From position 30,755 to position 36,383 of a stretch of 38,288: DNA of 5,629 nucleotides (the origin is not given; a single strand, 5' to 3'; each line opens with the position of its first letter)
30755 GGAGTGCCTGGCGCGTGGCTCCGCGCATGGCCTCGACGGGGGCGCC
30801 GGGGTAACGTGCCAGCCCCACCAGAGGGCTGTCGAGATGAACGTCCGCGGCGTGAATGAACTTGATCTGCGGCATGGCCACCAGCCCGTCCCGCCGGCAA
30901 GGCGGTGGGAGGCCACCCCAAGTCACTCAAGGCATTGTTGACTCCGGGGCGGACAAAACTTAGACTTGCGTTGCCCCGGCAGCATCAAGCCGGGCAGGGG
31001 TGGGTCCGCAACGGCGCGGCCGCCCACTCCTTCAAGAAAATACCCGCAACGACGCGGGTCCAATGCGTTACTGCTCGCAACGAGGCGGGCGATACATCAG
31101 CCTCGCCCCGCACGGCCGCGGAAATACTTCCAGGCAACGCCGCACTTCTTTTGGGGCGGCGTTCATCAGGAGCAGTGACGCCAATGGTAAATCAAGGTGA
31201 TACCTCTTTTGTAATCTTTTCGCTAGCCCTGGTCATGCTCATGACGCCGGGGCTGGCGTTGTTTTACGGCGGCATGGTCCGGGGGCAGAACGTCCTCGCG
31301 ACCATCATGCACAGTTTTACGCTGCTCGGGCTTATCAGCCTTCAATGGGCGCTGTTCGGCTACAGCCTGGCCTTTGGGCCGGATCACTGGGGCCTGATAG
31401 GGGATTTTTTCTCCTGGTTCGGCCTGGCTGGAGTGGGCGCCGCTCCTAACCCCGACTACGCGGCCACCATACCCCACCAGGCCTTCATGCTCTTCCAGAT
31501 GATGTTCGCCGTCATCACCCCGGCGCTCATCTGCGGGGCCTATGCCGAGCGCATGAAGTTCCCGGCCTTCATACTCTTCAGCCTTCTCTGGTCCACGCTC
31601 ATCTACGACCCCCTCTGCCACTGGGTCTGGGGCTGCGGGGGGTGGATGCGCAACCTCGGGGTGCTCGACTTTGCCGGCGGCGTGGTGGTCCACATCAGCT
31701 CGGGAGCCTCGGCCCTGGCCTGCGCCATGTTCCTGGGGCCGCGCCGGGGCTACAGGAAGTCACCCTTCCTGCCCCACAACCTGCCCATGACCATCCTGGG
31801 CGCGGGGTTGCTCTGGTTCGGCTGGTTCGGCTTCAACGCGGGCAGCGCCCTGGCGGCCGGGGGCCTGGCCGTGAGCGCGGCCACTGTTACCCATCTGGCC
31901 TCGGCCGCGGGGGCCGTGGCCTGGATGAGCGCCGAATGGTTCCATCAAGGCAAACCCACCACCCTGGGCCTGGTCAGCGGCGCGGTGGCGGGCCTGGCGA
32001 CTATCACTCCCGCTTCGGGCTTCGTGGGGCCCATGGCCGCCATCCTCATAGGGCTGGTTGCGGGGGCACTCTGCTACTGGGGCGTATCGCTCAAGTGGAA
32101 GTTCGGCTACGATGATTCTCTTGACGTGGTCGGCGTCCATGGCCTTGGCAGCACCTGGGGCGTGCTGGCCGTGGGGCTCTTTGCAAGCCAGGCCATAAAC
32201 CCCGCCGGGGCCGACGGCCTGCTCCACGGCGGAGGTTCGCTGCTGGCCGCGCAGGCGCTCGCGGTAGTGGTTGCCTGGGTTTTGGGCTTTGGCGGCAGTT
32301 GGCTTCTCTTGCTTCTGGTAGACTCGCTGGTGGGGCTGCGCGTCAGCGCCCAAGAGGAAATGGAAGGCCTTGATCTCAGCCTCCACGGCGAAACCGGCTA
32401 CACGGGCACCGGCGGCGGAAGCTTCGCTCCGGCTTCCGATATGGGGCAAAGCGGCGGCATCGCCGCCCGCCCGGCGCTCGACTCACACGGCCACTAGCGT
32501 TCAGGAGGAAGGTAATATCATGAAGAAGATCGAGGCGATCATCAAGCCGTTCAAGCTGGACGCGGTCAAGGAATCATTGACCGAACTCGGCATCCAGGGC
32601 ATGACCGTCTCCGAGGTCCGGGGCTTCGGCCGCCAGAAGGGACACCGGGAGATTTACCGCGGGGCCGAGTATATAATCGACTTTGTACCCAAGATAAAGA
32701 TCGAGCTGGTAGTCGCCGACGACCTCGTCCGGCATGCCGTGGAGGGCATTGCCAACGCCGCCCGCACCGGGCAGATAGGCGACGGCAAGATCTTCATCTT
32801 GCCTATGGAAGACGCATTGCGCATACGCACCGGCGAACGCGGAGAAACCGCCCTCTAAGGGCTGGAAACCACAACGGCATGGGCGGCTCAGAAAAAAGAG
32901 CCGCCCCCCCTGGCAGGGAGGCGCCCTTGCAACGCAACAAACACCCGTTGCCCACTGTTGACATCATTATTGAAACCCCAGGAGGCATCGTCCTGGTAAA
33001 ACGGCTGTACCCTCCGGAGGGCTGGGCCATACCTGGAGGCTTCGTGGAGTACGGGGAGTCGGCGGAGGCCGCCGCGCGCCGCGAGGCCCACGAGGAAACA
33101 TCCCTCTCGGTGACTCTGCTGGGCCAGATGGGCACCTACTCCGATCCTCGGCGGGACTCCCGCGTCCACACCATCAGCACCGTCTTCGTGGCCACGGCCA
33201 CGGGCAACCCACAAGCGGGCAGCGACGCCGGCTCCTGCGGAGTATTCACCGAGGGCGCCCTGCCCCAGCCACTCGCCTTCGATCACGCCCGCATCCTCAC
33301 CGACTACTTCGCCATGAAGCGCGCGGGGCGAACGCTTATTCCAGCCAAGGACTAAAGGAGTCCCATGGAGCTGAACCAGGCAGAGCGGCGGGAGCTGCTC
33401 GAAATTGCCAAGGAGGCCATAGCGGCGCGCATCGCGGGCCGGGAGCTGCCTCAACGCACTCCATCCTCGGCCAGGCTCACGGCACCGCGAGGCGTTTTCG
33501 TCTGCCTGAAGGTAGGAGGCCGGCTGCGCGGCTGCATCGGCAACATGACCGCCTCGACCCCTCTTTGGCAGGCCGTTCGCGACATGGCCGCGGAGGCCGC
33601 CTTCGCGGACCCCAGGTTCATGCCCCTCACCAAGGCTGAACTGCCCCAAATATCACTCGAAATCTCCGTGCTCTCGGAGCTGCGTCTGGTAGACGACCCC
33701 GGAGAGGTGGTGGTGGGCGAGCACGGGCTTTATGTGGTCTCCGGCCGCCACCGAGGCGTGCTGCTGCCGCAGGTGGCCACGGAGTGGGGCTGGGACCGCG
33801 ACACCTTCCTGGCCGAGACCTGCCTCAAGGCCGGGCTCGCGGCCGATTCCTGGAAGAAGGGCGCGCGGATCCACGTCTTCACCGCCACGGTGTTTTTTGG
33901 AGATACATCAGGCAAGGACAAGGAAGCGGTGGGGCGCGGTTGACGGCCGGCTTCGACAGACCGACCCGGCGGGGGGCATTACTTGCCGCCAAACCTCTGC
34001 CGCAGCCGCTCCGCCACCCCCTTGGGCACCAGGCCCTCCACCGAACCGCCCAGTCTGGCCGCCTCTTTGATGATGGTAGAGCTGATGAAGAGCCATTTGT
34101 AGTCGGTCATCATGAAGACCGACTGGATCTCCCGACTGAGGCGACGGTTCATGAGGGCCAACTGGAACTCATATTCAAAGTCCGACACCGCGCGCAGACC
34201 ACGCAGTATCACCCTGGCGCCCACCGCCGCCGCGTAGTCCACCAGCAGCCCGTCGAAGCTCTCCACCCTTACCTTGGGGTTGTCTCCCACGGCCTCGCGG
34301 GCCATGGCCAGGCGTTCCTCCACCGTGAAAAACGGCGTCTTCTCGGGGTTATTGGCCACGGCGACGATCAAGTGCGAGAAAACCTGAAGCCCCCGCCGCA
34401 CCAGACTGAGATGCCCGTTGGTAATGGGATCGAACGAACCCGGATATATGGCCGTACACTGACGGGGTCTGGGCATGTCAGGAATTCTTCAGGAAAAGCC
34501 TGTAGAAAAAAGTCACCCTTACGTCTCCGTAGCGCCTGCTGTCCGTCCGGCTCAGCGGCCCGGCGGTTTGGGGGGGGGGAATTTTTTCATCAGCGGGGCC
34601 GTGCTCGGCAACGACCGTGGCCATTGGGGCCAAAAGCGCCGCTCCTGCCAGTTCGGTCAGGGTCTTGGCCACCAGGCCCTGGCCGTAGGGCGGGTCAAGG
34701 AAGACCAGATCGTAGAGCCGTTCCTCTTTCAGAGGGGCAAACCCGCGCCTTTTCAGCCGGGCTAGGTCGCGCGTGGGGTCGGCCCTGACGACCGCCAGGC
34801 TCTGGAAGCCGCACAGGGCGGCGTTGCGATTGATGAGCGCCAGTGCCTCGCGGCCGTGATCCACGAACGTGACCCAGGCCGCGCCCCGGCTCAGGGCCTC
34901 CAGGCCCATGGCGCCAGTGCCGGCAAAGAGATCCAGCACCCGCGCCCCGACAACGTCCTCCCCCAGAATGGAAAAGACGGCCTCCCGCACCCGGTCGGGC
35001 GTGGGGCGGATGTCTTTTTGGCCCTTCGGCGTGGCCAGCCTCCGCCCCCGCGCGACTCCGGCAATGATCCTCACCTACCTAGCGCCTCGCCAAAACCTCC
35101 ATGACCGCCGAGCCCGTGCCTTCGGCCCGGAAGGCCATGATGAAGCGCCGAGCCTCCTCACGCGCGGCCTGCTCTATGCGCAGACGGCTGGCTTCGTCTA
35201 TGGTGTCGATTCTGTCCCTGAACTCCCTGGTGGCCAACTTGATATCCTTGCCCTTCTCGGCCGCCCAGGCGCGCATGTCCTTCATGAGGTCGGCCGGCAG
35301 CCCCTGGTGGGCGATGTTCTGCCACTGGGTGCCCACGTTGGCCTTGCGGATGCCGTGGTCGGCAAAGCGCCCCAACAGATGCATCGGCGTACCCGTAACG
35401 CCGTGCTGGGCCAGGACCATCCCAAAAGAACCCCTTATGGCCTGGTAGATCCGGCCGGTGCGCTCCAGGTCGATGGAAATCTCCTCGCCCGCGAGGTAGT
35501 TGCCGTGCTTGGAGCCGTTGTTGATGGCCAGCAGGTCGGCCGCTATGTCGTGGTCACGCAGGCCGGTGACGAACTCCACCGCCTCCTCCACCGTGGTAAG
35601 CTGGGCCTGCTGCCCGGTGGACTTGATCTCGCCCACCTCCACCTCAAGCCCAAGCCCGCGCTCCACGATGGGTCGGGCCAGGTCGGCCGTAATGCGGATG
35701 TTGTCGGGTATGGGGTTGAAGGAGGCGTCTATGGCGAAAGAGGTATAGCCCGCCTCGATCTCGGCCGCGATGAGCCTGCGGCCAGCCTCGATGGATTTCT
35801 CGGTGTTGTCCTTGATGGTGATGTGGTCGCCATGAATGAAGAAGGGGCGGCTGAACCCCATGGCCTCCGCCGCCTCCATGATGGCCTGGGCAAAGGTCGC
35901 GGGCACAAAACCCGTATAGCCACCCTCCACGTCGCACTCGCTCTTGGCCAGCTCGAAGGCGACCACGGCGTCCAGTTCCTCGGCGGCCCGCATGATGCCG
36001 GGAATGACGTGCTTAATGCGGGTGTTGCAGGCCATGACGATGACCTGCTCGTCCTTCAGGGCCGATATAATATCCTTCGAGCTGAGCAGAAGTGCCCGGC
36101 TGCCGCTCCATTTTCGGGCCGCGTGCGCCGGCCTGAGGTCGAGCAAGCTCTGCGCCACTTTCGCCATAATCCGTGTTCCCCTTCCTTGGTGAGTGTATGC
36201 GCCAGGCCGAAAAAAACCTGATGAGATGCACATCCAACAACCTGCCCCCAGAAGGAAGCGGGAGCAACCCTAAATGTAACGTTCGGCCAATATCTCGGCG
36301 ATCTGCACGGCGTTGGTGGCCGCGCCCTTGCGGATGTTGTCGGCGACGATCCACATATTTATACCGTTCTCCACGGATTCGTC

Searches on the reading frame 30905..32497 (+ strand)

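Call 83: search_protein_families(library=pfam, proteins=[window:30905-32497:+], max_evalue=0.0001)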
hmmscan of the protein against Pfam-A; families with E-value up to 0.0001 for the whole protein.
window:30905-32497:+ (530 aa): 1 family
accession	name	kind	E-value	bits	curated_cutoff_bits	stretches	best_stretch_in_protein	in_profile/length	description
PF00909.26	Ammonium_transp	-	1.8e-126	422.5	23.2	1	102-499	2-399/399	Ammonium Transporter Family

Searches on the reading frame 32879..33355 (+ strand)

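Call 83: search_protein_families(library=pfam, proteins=[window:32879-33355:+], max_evalue=0.0001)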
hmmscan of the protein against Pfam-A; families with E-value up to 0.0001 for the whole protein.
window:32879-33355:+ (158 aa): 1 family
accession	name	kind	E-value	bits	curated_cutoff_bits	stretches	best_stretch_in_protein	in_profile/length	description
PF00293.34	NUDIX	-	1.9e-21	76.9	21.1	1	24-141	3-132/134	NUDIX domain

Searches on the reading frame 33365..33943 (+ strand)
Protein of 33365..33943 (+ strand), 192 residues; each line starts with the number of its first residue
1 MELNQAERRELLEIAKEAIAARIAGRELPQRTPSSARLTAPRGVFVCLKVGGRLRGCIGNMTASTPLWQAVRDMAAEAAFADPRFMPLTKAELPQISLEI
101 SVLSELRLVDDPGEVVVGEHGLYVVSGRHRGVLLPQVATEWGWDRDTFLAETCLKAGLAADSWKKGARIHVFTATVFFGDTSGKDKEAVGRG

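Call 83: search_protein_families(library=pfam, proteins=[window:33365-33943:+], max_evalue=0.0001)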
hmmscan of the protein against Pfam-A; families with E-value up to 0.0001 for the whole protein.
window:33365-33943:+ (192 aa): 1 family
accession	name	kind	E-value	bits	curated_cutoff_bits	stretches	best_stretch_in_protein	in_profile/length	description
PF01871.22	AMMECR1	-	6.5e-54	182.4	25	1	12-177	1-168/168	AMMECR1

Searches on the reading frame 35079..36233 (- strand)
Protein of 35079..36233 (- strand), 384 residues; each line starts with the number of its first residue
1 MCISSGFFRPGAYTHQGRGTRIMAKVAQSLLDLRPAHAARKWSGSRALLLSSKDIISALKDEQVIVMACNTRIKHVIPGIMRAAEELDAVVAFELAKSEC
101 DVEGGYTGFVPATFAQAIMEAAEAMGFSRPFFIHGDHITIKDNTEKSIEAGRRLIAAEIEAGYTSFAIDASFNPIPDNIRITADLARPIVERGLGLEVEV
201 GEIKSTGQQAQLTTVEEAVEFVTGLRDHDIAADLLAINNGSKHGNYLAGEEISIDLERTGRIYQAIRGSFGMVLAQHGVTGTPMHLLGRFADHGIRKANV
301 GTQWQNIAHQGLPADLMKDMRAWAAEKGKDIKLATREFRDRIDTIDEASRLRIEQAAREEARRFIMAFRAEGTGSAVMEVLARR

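Call 83: search_protein_families(library=pfam, proteins=[window:35079-36233:-], max_evalue=0.0001)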
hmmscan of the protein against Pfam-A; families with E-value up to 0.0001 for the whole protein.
window:35079-36233:- (384 aa): 2 families
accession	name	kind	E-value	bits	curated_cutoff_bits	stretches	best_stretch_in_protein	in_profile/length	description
PF01116.26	F_bP_aldolase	-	2.2e-35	123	25.5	1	52-332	3-262/277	Fructose-bisphosphate aldolase class-II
PF08013.17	GatZ_KbaZ-like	-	1.1e-11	44.5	26.7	1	61-183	11-138/420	D-tagatose-1,6-bisphosphate aldolase subunit GatZ/KbaZ-like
